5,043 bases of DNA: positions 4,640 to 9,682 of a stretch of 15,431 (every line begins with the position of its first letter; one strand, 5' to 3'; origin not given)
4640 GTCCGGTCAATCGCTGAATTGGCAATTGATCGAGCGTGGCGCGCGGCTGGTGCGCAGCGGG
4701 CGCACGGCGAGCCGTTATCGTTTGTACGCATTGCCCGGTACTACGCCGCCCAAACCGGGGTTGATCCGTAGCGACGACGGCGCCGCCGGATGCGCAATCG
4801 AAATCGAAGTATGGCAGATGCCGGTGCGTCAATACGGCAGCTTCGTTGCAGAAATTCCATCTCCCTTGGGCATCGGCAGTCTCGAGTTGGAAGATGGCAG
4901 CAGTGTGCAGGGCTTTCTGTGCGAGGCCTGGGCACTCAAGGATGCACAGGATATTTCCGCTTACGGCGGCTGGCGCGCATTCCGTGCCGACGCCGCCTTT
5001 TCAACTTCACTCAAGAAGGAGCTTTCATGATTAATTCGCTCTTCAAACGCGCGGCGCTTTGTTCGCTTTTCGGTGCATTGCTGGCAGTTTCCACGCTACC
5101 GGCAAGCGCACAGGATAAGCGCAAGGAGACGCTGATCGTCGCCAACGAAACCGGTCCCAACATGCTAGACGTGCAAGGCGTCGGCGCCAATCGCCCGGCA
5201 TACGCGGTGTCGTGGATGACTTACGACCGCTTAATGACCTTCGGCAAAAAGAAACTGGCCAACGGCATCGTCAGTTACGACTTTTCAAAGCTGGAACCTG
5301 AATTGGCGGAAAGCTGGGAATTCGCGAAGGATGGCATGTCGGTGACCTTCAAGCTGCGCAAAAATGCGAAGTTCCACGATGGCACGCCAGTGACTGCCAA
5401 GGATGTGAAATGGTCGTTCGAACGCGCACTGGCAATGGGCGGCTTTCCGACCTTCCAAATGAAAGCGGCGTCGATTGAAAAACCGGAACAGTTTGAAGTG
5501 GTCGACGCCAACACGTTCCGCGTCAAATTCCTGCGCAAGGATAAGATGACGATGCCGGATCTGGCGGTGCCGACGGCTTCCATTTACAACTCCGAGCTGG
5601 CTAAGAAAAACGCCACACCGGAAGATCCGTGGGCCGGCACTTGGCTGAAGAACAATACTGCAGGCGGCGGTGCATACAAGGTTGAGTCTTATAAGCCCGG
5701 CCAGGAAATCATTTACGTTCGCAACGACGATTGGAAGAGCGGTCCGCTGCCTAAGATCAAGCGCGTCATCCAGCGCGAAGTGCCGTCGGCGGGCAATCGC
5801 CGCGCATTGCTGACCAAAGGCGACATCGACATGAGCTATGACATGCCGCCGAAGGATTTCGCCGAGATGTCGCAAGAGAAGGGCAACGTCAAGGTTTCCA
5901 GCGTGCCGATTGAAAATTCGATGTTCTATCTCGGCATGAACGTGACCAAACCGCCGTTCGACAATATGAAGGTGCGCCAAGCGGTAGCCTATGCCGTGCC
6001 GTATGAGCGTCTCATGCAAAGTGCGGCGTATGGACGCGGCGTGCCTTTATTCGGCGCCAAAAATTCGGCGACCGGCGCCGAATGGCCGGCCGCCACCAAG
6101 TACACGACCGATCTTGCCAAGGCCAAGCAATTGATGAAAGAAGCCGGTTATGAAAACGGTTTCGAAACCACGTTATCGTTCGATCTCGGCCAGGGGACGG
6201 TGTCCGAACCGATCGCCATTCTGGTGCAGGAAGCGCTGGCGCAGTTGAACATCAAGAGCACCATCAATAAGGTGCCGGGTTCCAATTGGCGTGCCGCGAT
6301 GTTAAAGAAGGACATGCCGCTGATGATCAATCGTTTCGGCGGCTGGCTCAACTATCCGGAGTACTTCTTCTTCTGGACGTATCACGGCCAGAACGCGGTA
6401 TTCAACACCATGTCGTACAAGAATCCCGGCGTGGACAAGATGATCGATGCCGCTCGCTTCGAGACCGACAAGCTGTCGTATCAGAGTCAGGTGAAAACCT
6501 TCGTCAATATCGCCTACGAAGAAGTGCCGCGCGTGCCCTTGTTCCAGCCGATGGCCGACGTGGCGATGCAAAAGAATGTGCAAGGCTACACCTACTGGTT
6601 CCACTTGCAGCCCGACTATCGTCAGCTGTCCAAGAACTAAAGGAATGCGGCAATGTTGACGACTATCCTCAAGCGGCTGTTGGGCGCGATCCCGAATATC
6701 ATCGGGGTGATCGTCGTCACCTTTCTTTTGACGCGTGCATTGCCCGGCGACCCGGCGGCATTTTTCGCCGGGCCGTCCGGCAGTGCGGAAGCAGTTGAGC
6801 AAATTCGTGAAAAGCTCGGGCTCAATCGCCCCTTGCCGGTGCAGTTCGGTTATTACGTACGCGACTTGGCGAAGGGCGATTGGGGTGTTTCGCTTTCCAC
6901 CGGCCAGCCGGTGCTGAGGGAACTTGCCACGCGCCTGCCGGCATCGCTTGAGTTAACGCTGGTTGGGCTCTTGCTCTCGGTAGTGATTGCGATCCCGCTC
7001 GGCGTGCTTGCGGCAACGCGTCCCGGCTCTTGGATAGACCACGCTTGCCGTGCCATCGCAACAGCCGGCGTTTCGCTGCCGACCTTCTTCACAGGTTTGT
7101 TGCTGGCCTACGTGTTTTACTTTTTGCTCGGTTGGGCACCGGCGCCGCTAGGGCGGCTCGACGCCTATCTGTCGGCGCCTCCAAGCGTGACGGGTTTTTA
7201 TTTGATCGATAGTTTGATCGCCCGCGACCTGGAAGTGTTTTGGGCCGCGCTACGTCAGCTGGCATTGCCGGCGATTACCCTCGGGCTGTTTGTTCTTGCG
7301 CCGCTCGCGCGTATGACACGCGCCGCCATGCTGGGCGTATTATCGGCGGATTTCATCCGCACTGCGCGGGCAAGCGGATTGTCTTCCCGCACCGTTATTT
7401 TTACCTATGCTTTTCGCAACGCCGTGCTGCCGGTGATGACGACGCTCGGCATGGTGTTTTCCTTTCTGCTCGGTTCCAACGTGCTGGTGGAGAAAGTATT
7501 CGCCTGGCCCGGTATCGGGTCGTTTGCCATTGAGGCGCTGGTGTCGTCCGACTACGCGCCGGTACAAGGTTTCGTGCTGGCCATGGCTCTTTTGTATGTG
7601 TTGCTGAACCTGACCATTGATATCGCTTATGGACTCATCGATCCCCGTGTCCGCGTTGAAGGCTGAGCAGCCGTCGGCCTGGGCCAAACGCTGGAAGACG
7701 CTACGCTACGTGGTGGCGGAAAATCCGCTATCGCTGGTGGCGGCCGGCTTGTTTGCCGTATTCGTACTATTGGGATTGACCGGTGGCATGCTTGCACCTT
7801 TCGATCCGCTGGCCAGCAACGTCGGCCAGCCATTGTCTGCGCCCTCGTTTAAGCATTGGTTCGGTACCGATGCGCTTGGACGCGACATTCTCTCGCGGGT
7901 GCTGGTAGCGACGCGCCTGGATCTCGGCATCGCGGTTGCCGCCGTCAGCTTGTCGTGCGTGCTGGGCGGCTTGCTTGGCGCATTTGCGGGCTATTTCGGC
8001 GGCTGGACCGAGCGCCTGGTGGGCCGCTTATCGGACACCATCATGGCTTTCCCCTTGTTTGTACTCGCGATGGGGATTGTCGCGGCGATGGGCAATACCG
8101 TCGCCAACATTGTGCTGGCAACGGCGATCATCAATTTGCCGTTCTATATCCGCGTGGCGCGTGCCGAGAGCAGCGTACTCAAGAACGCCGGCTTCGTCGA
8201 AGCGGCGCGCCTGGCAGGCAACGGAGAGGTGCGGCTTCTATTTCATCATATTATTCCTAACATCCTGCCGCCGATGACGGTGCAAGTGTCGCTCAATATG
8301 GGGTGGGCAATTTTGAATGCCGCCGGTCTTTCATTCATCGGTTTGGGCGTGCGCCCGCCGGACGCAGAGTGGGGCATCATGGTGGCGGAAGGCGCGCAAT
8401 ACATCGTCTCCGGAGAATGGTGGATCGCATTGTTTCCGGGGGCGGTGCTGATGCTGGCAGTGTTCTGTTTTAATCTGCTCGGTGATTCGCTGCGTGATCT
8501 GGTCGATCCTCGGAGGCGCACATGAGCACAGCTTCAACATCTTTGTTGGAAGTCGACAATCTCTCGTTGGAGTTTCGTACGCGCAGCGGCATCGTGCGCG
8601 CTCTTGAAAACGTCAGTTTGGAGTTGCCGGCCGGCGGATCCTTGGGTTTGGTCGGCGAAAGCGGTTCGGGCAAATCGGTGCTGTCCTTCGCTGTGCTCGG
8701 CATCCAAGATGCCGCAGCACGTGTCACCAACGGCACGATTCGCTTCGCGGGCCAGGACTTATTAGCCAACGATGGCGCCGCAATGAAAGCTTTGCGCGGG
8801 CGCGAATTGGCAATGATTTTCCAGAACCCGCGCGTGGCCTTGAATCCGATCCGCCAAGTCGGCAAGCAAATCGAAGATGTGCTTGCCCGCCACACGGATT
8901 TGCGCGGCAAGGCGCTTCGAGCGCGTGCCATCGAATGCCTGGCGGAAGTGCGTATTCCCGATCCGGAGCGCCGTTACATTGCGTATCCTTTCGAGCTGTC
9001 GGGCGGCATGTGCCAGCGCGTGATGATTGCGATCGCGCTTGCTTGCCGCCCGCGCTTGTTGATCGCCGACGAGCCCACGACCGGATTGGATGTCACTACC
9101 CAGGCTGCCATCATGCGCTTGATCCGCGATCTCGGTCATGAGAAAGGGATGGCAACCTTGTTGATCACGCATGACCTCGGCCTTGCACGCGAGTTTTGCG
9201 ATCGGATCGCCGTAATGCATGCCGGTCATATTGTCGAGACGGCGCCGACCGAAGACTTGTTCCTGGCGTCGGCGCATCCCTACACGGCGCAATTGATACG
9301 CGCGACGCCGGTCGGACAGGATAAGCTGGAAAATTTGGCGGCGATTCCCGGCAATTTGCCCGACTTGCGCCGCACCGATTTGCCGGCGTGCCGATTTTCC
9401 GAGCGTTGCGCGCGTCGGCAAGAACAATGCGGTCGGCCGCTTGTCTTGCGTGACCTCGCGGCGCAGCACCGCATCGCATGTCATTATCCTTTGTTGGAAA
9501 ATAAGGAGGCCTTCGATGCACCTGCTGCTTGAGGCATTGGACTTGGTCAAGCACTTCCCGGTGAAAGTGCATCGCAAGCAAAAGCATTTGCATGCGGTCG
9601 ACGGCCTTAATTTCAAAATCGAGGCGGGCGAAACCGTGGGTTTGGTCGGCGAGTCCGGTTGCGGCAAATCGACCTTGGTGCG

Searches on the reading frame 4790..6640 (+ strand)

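Call 26: search_protein_families(library=pfam, proteins=[window:4790-6640:+], max_evalue=0.001)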
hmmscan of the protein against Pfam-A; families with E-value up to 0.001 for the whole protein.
window:4790-6640:+ (616 aa): 1 family
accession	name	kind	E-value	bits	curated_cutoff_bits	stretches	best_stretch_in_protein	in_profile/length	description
PF00496.27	SBP_bac_5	-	1.2e-84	285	32.4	1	167-536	1-366/368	Bacterial extracellular solute-binding proteins, family 5 Middle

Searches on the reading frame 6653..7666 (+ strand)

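Call 26: search_protein_families(library=pfam, proteins=[window:6653-7666:+], max_evalue=0.001)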
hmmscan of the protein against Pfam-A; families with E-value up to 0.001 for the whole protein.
window:6653-7666:+ (337 aa): 2 families
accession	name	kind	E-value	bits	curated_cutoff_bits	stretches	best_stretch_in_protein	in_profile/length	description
PF00528.27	BPD_transp_1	-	2.2e-37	129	26.4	1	113-334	1-183/184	Binding-protein-dependent transport system inner membrane component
PF19300.4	BPD_transp_1_N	-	8.8e-14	52.1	23.8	1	1-99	1-111/114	Binding-prot-dependent transport system membrane comp, N-term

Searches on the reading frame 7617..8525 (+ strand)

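Call 26: search_protein_families(library=pfam, proteins=[window:7617-8525:+], max_evalue=0.001)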
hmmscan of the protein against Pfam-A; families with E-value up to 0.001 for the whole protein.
window:7617-8525:+ (302 aa): 2 families
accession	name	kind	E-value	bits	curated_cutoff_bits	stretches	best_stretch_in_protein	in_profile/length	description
PF00528.27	BPD_transp_1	-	1.3e-34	120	26.4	1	117-301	1-183/184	Binding-protein-dependent transport system inner membrane component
PF12911.12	OppC_N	-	0.0004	20.6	23.9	1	31-76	8-53/53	N-terminal TM domain of oligopeptide transport permease C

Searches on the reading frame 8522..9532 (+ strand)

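Call 26: search_protein_families(library=pfam, proteins=[window:8522-9532:+], max_evalue=0.001)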
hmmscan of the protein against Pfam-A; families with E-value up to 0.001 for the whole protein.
window:8522-9532:+ (336 aa): 3 families
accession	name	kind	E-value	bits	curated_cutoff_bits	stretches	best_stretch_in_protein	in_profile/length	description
PF00005.33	ABC_tran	-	1.2e-26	94.3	25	1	28-187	1-137/137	ABC transporter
PF08352.17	oligo_HPY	-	1.3e-15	58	27.1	1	238-303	1-65/65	Oligopeptide/dipeptide transporter, C-terminal region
PF13304.12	AAA_21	-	3.5e-07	31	27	1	130-221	220-302/304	AAA domain, putative AbiEii toxin, Type IV TA system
